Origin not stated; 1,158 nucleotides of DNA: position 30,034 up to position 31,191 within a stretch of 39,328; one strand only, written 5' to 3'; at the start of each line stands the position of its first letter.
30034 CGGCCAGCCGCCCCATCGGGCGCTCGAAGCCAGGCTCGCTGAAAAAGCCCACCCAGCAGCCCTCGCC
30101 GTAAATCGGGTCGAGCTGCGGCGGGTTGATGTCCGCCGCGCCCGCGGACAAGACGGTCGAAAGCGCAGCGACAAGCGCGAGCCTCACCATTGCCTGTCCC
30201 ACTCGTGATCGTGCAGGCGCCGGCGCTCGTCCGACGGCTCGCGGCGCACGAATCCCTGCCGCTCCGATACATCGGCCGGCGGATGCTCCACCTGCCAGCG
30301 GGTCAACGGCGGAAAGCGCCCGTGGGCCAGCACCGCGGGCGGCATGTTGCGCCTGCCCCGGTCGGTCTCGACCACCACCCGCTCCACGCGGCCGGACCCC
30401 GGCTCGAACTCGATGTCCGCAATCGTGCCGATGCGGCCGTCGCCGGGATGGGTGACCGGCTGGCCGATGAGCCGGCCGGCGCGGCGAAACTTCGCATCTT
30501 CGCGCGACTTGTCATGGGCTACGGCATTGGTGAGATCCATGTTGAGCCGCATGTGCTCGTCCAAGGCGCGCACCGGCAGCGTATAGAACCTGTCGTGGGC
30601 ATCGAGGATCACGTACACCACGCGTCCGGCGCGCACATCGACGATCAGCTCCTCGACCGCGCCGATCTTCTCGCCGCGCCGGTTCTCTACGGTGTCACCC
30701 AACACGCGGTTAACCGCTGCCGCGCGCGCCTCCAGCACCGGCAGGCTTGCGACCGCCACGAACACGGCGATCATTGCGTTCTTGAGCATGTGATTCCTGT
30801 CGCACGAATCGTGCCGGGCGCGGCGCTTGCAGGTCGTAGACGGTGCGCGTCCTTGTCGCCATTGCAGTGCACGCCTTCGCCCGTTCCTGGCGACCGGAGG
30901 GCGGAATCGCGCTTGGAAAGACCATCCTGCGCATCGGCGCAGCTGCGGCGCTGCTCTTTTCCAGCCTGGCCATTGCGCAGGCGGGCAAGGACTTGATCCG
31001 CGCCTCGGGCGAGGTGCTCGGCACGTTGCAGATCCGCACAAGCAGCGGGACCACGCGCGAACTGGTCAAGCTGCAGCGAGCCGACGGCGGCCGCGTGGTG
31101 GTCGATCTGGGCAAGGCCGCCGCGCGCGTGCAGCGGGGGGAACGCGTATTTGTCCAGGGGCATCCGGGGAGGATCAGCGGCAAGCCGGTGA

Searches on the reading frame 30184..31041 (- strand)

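Call 51: search_protein_families(library=pfam, max_evalue=0.001, proteins=[window:30184-31041:-])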
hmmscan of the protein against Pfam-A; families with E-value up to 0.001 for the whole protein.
window:30184-31041:- (285 aa): 1 family
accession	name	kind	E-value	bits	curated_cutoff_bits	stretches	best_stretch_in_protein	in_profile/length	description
PF05239.21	PRC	-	8.9e-14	51.7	21.2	2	110-158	6-58/78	PRC-barrel domain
